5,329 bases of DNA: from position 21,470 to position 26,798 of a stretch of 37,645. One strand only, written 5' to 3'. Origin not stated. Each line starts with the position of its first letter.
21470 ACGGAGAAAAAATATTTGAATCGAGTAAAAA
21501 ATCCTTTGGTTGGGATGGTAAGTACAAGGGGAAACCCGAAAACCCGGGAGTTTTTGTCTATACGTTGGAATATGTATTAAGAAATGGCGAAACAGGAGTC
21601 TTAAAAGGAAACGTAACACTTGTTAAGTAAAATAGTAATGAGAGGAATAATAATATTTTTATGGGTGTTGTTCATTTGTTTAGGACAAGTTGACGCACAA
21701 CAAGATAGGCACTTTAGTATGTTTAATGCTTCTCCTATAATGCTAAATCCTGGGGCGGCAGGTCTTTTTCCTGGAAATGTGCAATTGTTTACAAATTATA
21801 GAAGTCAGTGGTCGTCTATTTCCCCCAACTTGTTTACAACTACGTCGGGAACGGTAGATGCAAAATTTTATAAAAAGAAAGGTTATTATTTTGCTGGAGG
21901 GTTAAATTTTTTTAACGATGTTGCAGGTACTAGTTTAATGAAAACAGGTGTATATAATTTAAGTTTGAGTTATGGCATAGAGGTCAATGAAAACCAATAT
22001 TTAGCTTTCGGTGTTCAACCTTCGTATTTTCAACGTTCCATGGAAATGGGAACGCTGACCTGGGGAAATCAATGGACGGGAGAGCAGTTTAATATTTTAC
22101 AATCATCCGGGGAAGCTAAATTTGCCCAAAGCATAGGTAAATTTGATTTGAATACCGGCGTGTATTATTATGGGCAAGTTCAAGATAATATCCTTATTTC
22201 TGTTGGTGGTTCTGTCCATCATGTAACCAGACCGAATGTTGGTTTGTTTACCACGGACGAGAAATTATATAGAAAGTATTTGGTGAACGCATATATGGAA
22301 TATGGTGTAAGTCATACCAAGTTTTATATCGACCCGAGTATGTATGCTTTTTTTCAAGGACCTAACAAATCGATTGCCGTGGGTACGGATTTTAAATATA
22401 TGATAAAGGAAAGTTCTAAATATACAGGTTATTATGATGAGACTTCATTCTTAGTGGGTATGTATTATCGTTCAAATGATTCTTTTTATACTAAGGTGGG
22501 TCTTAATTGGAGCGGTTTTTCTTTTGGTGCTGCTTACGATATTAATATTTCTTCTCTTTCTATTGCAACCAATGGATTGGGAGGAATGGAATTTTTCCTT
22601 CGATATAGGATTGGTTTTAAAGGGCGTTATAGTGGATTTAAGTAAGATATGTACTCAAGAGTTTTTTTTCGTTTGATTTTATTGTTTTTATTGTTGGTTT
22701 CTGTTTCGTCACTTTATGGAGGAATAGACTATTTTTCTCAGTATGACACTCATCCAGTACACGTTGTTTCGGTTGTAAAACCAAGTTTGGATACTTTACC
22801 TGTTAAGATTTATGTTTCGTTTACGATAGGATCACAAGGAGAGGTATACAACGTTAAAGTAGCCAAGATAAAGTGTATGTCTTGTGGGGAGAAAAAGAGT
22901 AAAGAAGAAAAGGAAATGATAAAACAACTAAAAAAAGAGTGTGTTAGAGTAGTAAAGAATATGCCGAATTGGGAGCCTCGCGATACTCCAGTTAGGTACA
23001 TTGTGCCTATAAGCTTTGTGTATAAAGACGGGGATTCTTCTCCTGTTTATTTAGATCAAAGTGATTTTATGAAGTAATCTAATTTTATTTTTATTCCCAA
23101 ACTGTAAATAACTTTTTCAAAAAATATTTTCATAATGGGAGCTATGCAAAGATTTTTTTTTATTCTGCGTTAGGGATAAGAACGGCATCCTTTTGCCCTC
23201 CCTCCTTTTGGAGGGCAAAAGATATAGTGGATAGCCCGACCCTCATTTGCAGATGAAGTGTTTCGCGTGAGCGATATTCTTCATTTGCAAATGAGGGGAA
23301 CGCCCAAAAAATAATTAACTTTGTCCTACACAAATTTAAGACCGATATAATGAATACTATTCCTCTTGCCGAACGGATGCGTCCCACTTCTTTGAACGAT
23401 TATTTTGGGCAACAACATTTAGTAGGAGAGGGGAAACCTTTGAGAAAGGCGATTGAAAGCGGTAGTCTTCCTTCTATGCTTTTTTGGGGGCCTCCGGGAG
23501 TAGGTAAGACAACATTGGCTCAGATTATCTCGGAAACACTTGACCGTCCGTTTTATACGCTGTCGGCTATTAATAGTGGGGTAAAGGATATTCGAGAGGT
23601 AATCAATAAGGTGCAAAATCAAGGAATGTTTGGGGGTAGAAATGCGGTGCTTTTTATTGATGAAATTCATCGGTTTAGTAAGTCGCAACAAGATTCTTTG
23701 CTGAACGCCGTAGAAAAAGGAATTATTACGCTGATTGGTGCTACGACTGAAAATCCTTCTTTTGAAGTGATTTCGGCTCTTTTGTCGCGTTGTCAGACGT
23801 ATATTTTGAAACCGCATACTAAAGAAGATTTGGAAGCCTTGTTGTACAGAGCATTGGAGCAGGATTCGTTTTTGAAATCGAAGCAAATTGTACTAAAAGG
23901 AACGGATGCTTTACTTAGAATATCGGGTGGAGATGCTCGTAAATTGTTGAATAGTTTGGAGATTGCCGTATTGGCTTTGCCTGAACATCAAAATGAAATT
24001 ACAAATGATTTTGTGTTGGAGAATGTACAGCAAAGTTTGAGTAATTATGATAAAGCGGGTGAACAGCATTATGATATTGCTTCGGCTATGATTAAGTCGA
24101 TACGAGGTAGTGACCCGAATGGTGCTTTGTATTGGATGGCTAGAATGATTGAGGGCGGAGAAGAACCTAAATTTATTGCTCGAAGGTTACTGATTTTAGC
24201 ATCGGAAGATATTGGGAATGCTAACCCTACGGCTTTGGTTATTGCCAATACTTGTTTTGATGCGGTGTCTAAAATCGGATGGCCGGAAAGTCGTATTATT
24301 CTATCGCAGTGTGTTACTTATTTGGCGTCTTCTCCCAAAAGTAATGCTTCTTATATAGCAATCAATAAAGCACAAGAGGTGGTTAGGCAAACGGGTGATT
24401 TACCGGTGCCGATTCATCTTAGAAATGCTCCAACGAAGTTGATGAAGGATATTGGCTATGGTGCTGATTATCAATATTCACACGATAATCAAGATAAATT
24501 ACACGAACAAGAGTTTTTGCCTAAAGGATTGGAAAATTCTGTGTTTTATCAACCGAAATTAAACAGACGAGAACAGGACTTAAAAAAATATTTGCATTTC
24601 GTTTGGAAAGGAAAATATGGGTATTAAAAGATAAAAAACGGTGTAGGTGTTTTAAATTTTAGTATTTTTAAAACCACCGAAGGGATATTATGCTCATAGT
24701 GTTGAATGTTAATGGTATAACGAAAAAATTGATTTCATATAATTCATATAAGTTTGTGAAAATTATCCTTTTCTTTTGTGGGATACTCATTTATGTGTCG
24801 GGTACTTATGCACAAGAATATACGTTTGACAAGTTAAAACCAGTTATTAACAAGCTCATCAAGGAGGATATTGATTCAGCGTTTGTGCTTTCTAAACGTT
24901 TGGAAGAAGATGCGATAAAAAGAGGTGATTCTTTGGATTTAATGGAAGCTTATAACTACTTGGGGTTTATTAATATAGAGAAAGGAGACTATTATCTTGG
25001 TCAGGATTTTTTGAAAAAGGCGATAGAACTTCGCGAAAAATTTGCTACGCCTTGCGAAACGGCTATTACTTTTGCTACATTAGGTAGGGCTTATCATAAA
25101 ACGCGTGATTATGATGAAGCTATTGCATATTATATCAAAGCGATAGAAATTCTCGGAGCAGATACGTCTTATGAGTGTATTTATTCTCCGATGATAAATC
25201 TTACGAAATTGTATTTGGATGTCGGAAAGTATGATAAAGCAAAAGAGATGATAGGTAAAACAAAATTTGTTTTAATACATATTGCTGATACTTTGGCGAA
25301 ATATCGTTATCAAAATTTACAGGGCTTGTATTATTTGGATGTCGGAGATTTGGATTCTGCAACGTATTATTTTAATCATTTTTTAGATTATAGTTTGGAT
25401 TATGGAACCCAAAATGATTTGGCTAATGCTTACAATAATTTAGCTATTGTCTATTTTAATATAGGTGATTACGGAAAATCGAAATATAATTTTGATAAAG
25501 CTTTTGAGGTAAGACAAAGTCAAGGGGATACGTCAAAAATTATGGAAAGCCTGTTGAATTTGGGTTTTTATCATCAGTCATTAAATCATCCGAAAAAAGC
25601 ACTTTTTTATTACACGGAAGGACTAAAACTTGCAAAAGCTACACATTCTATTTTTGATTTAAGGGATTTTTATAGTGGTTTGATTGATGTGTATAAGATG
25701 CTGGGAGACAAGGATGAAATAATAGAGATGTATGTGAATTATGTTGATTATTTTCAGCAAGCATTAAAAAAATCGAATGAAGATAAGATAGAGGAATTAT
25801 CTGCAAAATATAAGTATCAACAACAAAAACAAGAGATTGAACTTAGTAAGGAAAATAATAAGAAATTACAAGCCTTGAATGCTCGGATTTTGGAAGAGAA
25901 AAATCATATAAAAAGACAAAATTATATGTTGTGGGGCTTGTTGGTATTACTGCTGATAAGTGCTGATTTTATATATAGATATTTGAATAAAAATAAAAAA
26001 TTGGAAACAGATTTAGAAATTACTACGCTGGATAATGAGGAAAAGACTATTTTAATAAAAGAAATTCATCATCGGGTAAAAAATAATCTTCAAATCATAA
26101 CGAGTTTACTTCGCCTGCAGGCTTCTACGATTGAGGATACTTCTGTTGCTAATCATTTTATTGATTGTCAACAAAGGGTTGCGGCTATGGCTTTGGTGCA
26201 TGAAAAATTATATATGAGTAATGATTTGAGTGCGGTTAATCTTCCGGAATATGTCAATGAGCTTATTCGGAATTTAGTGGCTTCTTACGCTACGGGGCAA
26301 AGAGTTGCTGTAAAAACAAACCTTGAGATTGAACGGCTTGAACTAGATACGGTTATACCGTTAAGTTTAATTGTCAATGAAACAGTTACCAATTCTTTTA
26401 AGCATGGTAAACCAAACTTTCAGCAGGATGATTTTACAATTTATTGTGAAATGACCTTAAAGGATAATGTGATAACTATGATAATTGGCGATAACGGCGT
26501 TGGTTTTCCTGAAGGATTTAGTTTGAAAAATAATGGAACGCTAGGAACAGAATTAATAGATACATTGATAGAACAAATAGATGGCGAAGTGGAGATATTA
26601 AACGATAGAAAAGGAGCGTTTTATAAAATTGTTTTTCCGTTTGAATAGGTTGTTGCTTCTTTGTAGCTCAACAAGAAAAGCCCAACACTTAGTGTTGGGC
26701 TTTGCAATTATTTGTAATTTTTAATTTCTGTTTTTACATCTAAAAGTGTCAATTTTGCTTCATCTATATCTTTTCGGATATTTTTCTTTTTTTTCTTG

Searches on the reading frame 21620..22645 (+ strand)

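Call 68: search_protein_families(library=pfam, proteins=[window:21620-22645:+], max_evalue=0.00001)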
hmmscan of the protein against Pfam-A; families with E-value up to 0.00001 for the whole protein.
window:21620-22645:+ (341 aa): 1 family
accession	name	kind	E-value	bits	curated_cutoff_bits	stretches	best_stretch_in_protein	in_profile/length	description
PF11751.14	PorP_SprF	-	2.7e-31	109.6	22.3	1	26-329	3-273/273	Type IX secretion system membrane protein PorP/SprF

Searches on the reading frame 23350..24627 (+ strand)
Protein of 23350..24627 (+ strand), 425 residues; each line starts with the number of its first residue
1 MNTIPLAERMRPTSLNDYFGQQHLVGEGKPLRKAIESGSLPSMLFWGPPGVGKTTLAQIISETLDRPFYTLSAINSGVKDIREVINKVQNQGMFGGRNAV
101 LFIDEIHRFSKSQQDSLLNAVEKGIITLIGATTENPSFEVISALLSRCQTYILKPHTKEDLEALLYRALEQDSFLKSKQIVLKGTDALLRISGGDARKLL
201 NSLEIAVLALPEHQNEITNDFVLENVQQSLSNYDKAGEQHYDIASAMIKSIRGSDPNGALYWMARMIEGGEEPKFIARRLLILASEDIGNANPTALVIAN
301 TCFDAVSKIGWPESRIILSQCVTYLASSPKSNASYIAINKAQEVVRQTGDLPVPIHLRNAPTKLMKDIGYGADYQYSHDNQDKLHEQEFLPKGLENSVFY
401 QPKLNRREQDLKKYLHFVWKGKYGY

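Call 14: search_protein_families(library=pfam, proteins=[window:23350-24627:+])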
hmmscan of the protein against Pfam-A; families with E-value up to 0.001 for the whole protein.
window:23350-24627:+ (425 aa): 17 families
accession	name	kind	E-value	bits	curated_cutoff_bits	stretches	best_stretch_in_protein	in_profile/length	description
PF12002.13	MgsA_C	-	8.7e-69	231.1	27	1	253-416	1-164/167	MgsA AAA+ ATPase C terminal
PF16193.11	AAA_assoc_2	-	1.1e-22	80.5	34.3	1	185-252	12-81/81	AAA C-terminal domain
PF00004.35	AAA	-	5.7e-18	66.1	21.2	1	43-154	1-129/131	ATPase family associated with various cellular activities (AAA)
PF05496.18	RuvB_N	-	1.6e-15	57.6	27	1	10-129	1-116/159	Holliday junction DNA helicase RuvB P-loop domain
PF00158.32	Sigma54_activat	-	2.1e-08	34.5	20.2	1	97-161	93-158/168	Sigma-54 interaction domain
PF07728.20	AAA_5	-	7.2e-08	33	22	1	43-132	2-101/139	AAA domain (dynein-related subfamily)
PF01078.27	Mg_chelatase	-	1.5e-06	28.2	20.3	0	42-64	24-46/207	Magnesium chelatase, subunit ChlI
PF13401.12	AAA_22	-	5.5e-06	27.1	27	1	43-115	8-84/130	AAA domain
PF14532.12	Sigma54_activ_2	-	7.5e-06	26.7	25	1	43-133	24-96/138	Sigma-54 interaction domain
PF13191.12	AAA_16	-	1.1e-05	26.4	32.6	0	34-70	18-55/167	AAA ATPase domain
PF13177.12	DNA_pol3_delta2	-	2.1e-05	25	27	0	77-155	82-159/161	DNA polymerase III, delta subunit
PF13173.12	AAA_14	-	2.5e-05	24.7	27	1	44-155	6-122/129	AAA domain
PF20720.3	nSTAND3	-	0.00014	22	27.2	1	45-136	22-102/155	Novel STAND NTPase 3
PF07726.17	AAA_3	-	0.00028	21.2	27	0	44-138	3-104/131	ATPase family associated with various cellular activities (AAA)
PF13238.12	AAA_18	-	0.00029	21.7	29.4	1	46-123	4-65/128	AAA domain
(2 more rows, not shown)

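Call 31: find_related_loci(query=window:23350-24627:+, collection=metagenome_contigs, flank=10000)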
Query window:23350-24627:+ (425 aa) in metagenome_contigs; peptide patterns used: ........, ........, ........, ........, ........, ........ (x = any residue, [..] = any of these).
600 stretches matched a pattern (row limit reached: there are more); 583 encode a relative of the query (tblastn E <= 1e-3); the best 80 are kept; 80 distinct loci.
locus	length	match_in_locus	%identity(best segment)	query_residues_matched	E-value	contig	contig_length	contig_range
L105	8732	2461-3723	65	5-425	0e+0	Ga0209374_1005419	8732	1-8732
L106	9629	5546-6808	65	5-425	0e+0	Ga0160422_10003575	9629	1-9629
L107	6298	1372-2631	65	1-425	0e+0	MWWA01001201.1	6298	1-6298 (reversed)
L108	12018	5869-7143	63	1-425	0e+0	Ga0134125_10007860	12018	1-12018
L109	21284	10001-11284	62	1-425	0e+0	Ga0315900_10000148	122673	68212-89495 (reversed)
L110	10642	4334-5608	62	1-425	6e-180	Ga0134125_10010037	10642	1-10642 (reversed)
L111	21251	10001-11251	63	4-425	8e-179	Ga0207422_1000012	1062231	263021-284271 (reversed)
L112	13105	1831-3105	62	1-425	7e-179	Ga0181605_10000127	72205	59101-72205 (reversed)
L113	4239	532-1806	62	1-425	0e+0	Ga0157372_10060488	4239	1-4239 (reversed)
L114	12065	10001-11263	62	5-425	2e-177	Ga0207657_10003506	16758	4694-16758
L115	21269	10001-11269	60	1-422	1e-176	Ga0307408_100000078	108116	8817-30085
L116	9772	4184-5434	62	5-420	3e-176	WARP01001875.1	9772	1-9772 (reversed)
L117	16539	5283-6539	62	5-423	1e-175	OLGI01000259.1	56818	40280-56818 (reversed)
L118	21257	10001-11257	62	5-423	3e-175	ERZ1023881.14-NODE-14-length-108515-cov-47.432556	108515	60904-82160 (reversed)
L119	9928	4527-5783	62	5-423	4e-175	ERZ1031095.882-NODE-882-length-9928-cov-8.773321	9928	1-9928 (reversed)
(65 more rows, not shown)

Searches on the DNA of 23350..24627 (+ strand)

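Call 43: search_with_rna_model(model_id=R1, sources=[L105, L106, L107, L108, L109, L110, L111, L112, L113, L114, L115, L116, L117, L118, L119, L120, L121, L122, L123, L124, L125, L126, L127, L128, L129, L130, L131, L132, L133, L134, L135, L136, L137, L138, L139, L140, L141, L142, L143, L144, L145, L146, L147, L148, L149, L150, L151, L152, L153, L154, L155, L156, L157, L158, L159, L160, L161, L162, L163, L164, L165, L166, L167, L168, L169, L170, L171, L172, L173, L174, L175, L176, L177, L178, L179, L180, L181, L182, L183, L184], max_evalue=0.01)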
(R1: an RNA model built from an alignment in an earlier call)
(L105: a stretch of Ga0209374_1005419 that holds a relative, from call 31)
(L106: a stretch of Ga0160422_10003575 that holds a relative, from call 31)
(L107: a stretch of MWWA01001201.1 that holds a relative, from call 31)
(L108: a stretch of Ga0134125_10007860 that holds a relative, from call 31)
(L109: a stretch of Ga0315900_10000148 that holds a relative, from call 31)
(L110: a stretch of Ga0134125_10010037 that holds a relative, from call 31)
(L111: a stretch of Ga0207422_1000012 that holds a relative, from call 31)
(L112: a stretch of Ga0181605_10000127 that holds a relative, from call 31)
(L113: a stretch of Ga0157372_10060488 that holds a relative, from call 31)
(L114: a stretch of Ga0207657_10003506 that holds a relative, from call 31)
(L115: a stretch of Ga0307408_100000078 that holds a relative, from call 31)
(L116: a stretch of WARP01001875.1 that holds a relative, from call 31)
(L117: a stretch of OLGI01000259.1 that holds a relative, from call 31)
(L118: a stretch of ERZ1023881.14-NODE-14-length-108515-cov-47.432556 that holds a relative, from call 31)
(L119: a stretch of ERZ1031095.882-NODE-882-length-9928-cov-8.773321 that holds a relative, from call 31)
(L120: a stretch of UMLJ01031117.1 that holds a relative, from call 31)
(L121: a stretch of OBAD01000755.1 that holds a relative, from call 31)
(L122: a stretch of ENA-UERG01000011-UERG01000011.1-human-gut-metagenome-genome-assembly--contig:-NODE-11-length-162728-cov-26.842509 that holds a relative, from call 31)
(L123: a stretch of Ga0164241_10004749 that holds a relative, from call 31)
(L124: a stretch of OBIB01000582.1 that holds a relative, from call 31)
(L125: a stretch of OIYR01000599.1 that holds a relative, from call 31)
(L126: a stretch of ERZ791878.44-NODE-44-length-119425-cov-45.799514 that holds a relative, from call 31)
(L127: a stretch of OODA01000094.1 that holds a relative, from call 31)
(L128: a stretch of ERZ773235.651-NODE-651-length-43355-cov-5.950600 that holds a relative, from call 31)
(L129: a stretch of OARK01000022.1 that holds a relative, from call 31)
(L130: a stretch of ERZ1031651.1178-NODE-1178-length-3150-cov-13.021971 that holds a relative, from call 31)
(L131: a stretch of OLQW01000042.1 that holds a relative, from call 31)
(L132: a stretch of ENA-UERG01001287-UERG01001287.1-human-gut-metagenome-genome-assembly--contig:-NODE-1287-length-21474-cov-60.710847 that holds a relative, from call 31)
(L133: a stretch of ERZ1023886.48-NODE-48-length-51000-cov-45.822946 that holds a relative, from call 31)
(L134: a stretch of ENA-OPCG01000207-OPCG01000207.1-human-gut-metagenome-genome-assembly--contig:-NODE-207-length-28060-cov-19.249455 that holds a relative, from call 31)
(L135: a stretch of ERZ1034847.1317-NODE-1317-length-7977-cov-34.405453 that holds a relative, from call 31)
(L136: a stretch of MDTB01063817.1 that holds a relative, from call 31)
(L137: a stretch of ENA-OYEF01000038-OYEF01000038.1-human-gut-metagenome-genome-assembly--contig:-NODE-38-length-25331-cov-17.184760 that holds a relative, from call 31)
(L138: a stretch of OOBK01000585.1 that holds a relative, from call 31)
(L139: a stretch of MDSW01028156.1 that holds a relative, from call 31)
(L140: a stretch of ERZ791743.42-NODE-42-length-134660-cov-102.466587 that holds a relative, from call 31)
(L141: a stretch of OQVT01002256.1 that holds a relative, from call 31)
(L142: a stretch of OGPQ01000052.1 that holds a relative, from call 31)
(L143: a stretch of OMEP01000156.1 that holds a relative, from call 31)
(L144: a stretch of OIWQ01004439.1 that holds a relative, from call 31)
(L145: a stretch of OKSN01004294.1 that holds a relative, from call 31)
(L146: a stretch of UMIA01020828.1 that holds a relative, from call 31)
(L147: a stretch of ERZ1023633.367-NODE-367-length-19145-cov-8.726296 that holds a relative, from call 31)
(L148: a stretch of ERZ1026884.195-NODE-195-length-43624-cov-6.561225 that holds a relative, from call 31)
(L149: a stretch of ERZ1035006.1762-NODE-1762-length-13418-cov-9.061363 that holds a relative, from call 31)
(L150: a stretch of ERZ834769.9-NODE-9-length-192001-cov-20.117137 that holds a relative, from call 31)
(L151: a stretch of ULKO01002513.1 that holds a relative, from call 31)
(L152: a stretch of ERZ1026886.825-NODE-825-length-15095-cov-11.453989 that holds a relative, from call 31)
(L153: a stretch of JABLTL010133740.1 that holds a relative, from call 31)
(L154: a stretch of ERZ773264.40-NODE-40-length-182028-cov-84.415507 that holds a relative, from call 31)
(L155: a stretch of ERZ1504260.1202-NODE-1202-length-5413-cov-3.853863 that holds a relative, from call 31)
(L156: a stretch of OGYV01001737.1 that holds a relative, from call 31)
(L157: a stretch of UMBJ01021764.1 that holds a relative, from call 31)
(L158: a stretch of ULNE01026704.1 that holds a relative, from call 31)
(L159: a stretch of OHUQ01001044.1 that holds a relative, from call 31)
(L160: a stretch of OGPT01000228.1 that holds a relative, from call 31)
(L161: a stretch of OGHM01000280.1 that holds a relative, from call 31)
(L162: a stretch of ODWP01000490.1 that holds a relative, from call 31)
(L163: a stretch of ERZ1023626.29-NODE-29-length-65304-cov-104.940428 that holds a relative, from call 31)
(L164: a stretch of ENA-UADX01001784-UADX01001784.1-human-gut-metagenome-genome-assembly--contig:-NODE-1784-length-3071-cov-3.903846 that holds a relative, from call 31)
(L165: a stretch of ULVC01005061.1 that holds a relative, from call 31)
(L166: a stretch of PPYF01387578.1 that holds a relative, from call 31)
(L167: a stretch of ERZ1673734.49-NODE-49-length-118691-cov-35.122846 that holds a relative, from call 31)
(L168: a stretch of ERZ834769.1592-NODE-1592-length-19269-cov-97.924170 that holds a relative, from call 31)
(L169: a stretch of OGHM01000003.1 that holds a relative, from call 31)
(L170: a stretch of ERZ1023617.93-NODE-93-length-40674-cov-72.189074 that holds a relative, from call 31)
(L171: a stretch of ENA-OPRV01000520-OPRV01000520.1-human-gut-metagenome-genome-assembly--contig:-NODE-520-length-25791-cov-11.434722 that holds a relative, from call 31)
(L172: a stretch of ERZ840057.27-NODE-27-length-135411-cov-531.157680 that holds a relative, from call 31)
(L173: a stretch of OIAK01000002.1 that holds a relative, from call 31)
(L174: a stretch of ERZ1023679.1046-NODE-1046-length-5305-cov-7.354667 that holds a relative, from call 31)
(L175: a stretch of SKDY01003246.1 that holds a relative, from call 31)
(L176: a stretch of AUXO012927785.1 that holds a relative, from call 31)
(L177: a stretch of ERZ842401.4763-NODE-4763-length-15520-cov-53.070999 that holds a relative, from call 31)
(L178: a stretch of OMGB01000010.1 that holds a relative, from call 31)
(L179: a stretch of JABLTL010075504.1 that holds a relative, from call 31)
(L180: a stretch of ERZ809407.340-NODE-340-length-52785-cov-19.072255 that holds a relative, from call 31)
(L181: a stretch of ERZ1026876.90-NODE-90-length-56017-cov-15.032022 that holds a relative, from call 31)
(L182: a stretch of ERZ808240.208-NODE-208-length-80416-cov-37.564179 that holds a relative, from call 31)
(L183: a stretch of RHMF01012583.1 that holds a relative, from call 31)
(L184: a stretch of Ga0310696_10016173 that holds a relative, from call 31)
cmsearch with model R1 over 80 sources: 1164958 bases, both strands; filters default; matches with E-value up to 0.01: 0.
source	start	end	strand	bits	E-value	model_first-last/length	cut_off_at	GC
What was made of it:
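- There were no hits in 1.16 Mb of other Bacteroidota loci (call 43).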

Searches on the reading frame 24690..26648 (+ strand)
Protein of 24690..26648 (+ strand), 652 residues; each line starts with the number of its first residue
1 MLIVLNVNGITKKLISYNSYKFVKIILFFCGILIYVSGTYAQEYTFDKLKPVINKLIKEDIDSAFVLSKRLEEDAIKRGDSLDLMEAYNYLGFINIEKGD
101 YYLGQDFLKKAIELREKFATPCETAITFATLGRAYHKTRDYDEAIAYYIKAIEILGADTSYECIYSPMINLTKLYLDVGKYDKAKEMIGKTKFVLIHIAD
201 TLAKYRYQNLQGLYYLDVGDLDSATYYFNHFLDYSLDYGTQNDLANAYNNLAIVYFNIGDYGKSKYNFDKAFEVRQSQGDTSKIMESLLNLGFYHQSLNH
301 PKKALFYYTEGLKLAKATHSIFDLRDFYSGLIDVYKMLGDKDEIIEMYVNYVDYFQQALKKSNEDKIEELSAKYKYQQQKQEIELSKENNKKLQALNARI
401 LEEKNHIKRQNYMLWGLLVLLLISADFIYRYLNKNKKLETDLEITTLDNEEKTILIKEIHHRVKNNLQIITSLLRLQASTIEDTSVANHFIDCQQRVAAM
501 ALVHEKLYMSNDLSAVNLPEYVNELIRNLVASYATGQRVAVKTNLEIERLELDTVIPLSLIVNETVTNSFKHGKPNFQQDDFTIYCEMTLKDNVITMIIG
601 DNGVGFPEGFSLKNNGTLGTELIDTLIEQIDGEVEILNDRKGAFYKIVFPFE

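Call 68: search_protein_families(library=pfam, proteins=[window:24690-26648:+], max_evalue=0.00001)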
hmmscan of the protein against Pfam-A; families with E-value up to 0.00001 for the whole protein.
window:24690-26648:+ (652 aa): 8 families
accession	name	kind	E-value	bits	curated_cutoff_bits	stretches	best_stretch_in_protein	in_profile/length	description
PF07568.18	HisKA_2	-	2.9e-28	98.2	22.3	1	458-533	1-76/76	Histidine kinase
PF13424.12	TPR_12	-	1.5e-26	92.8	30.1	2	243-316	1-76/77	Tetratricopeptide repeat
PF07719.23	TPR_2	-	3.6e-17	61.4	27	0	129-154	5-30/34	Tetratricopeptide repeat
PF13181.12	TPR_8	-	4.1e-15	55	25.7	0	130-154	6-30/34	Tetratricopeptide repeat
PF00515.34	TPR_1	-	5.5e-15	54.9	27.8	0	128-154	4-30/34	Tetratricopeptide repeat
PF13374.12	TPR_10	-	2.5e-14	53.2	27.5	0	124-154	1-31/42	Tetratricopeptide repeat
PF13176.12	TPR_7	-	2.6e-08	33.8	27.9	0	131-154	5-28/36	Tetratricopeptide repeat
PF07536.20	HWE_HK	-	1.3e-06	29.4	22.8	1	458-534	1-70/83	HWE histidine kinase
